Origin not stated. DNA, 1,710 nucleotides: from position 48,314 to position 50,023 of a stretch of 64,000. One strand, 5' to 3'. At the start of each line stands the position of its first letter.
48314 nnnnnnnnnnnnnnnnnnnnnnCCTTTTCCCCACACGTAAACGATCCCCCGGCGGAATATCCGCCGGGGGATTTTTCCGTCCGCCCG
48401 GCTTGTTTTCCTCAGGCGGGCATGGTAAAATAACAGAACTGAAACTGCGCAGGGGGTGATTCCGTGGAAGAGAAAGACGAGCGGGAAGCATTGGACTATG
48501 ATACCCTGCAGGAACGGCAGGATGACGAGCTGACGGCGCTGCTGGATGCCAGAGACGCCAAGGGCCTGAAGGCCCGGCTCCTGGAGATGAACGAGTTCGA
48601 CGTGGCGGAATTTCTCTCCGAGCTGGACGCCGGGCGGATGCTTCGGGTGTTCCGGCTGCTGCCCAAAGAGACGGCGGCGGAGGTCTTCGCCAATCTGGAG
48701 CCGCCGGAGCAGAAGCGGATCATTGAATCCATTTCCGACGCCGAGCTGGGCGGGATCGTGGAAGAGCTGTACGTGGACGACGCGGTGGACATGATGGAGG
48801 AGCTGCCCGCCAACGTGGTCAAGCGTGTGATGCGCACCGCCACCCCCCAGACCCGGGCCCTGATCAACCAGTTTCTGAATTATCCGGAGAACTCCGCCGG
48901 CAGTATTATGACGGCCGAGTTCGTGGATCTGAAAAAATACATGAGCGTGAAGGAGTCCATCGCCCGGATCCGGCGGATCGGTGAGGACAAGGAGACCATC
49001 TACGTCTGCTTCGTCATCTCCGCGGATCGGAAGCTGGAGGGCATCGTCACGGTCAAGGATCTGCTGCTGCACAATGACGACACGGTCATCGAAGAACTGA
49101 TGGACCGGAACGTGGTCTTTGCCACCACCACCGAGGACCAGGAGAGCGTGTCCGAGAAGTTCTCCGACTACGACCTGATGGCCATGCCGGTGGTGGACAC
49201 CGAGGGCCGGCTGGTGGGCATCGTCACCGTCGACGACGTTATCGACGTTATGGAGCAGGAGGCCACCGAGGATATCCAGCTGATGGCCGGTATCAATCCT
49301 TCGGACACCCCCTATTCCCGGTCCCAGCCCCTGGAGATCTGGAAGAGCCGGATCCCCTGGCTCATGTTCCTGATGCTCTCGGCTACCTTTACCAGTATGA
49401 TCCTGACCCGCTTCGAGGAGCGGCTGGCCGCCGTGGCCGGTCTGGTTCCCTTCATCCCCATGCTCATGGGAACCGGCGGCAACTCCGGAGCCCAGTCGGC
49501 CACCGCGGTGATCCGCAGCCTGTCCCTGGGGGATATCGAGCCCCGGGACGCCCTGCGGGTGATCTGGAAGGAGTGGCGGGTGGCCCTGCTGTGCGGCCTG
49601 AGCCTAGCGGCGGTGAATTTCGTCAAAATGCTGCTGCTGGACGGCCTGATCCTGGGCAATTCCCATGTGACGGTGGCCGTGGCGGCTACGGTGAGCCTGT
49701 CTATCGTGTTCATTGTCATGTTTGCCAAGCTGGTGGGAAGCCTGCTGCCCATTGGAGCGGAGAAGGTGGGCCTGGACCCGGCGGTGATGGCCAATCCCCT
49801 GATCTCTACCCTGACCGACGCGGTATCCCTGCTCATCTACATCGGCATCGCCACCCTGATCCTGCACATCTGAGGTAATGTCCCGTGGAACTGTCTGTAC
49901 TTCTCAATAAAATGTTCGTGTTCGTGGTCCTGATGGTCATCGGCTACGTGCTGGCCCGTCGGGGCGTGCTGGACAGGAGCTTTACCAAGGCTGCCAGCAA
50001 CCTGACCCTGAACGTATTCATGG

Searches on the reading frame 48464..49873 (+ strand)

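Call 105: search_protein_families(library=pfam, proteins=[window:48464-49873:+], max_evalue=1e-8)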
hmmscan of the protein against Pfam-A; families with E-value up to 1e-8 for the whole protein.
window:48464-49873:+ (469 aa): 3 families
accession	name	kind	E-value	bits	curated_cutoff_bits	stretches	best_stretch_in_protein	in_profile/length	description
PF01769.21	MgtE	-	2.8e-35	121.7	27.6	1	331-462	1-125/125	Divalent cation transporter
PF03448.22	MgtE_N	-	1e-27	97.1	25.9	1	42-143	1-102/102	MgtE intracellular N domain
PF00571.33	CBS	-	6.3e-15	55.7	24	1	209-263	1-55/57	CBS domain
